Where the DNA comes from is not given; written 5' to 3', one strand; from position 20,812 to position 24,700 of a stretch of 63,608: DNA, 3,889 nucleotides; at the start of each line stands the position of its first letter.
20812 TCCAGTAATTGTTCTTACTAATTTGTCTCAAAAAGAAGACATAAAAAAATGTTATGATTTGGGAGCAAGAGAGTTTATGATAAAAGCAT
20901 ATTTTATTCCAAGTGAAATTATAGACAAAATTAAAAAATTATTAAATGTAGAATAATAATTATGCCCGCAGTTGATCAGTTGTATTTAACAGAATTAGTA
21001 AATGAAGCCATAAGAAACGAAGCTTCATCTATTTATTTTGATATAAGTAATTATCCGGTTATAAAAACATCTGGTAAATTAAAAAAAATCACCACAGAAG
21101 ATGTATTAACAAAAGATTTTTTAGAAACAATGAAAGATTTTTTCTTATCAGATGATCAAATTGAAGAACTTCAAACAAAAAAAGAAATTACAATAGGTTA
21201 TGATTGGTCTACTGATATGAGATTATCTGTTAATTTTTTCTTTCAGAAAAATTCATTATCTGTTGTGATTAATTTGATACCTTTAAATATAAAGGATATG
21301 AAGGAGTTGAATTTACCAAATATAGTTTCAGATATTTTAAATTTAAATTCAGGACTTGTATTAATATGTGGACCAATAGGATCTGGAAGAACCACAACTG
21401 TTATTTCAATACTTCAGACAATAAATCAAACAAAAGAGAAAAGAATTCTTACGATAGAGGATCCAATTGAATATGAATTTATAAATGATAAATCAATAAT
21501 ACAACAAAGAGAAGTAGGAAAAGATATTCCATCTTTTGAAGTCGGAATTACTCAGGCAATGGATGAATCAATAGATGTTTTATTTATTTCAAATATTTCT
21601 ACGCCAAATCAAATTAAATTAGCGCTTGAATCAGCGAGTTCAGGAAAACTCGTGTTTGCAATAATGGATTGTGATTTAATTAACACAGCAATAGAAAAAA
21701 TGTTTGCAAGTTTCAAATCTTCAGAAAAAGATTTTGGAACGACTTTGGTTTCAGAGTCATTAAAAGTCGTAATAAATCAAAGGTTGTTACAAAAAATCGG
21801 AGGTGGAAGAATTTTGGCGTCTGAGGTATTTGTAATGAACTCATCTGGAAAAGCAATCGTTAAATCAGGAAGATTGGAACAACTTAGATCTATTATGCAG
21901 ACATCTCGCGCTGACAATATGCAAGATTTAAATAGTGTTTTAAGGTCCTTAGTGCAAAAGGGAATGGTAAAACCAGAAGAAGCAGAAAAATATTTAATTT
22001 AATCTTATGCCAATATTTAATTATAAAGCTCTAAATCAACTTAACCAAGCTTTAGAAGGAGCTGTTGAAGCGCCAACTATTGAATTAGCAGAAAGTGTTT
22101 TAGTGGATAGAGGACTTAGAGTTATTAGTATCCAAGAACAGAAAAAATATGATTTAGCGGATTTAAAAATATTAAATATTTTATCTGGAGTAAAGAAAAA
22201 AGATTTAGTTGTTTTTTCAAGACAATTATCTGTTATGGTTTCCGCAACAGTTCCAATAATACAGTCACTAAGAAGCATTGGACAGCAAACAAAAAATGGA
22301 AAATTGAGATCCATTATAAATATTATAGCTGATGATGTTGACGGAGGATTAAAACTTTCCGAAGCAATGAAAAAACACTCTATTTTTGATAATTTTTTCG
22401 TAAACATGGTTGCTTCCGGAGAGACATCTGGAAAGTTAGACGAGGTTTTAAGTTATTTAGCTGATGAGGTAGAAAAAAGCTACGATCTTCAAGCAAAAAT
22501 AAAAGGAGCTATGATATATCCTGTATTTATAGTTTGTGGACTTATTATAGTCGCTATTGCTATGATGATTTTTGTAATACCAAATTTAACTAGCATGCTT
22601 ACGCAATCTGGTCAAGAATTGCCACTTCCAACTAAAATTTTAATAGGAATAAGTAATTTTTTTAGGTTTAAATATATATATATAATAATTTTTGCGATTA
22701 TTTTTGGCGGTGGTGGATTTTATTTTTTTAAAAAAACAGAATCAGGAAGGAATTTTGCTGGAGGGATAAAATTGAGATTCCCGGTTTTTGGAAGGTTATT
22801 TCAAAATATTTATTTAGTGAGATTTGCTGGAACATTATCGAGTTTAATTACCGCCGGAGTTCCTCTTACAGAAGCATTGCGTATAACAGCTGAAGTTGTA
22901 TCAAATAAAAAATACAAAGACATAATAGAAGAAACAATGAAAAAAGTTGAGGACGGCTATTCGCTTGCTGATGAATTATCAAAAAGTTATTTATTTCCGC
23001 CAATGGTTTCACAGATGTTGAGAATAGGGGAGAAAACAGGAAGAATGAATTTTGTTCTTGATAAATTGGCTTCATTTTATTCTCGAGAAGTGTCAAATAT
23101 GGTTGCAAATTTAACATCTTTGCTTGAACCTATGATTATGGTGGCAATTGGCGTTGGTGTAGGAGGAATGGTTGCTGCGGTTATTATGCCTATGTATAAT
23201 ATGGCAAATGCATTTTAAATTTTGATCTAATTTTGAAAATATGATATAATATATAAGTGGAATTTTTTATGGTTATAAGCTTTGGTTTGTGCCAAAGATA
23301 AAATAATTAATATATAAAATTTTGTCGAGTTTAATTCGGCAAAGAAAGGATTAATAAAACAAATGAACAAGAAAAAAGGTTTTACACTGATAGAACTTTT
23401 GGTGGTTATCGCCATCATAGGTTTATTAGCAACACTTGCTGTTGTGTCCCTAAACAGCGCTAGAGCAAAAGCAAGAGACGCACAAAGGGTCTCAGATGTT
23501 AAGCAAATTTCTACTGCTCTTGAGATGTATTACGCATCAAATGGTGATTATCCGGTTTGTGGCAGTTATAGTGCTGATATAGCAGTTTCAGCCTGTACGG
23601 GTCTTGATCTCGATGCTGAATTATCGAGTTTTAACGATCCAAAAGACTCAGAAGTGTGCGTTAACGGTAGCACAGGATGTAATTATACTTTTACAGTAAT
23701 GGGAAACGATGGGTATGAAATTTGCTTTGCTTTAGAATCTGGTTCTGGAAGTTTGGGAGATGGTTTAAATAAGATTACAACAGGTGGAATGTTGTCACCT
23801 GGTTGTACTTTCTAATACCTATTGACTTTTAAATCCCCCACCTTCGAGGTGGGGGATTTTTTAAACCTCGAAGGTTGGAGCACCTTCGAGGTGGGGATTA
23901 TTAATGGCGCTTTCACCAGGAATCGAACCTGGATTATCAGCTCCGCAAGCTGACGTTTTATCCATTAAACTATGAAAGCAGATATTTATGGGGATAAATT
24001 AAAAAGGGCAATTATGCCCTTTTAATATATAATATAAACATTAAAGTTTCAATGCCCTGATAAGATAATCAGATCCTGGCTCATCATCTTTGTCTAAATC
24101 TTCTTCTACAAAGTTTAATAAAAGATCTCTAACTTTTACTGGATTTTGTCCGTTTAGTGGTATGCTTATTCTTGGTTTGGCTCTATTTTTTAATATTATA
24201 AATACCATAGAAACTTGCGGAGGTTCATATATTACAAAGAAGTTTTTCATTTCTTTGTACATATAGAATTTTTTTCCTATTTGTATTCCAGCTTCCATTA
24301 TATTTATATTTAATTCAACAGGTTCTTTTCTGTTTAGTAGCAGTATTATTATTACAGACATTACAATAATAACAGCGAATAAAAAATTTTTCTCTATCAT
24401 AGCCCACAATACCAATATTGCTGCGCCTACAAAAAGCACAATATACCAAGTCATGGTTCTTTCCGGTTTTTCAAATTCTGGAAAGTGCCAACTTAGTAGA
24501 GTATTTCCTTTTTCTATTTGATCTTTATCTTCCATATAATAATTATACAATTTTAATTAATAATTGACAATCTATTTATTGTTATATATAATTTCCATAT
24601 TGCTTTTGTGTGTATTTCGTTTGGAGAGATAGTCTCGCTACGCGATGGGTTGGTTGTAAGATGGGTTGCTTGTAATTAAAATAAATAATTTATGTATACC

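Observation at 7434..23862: Secretin-less type IV pilus machine fused into one co-oriented block with three giant Cys-rich surface proteins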

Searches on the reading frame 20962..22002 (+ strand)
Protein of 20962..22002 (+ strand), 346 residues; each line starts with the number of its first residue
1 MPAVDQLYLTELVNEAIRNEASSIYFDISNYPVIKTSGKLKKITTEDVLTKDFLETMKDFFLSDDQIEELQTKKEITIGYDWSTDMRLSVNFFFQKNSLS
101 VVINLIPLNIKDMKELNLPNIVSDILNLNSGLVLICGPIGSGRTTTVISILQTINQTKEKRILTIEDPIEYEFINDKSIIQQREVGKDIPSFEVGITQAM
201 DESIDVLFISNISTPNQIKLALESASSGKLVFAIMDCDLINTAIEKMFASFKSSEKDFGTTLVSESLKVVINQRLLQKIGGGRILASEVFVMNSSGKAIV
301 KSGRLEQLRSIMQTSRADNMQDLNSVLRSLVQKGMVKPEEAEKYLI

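Call 5: search_protein_families(library=pfam, proteins=[window:20962-22002:+], max_evalue=0.01)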
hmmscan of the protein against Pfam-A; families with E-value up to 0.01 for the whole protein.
window:20962-22002:+ (346 aa): 5 families
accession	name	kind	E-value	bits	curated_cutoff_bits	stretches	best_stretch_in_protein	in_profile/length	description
PF00437.27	T2SSE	-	2e-19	70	24.9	1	10-279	13-281/370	Type II/IV secretion system protein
PF25199.1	nSTAND_NTPase5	-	0.0001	22.6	34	0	130-172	41-83/145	Novel STAND NTPase 5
PF13476.12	AAA_23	-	0.0031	18.6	27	1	126-297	15-142/201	AAA domain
PF13086.12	AAA_11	-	0.0049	17.1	27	1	130-163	17-56/257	AAA domain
PF02492.25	cobW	-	0.0063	16.6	20.7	0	133-184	3-51/180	CobW/HypB/UreG, nucleotide-binding domain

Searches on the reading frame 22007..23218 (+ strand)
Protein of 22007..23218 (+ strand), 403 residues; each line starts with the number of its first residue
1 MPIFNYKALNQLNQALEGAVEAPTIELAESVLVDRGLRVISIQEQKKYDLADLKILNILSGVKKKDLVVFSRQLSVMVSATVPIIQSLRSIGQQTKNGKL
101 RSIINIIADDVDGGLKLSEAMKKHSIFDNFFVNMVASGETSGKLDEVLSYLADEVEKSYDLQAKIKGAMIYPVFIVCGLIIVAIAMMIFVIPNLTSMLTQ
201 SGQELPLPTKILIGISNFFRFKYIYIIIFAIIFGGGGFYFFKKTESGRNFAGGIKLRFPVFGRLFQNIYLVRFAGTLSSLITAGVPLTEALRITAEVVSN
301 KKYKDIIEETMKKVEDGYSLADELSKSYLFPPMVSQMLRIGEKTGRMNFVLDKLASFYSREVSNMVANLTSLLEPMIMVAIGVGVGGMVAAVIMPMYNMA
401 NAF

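Call 5: search_protein_families(library=pfam, proteins=[window:22007-23218:+], max_evalue=0.01)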
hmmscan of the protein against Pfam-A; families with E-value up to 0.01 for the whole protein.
window:22007-23218:+ (403 aa): 1 family
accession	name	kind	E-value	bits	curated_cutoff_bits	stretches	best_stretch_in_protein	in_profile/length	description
PF00482.28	T2SSF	-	7.8e-64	213.7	25.2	2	70-192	1-125/125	Type II secretion system (T2SS), protein F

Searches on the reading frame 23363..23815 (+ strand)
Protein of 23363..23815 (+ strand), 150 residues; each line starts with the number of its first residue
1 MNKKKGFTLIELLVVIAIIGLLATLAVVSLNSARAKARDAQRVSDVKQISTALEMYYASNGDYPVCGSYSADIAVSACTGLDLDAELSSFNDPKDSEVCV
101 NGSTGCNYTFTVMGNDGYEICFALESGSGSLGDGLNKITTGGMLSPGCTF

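Call 4: search_protein_families(library=pfam, proteins=[window:23363-23815:+], max_evalue=0.1)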
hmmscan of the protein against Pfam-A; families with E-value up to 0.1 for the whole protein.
window:23363-23815:+ (150 aa): 2 families
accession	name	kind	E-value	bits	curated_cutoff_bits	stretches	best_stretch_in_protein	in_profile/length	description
PF07963.17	N_methyl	-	3.1e-10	39.6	21.2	1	1-26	1-26/27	Prokaryotic N-terminal methylation motif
PF08334.16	T2SSG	-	0.0075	16.8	21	1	34-64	6-36/108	Type II secretion system (T2SS), protein G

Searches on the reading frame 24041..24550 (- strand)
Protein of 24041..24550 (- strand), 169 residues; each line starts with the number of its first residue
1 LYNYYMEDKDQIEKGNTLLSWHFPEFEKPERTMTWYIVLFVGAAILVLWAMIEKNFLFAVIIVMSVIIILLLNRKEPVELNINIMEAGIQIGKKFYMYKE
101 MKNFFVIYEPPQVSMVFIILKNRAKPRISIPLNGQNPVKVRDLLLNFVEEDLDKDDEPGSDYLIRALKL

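Call 5: search_protein_families(library=pfam, proteins=[window:24041-24550:-], max_evalue=0.01)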
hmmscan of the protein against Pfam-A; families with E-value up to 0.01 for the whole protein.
window:24041-24550:- (169 aa): 1 family
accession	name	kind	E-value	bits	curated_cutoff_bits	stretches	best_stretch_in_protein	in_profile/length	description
PF05975.17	EcsB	-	0.0047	16.3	30.7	1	16-76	146-207/383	Bacterial ABC transporter protein EcsB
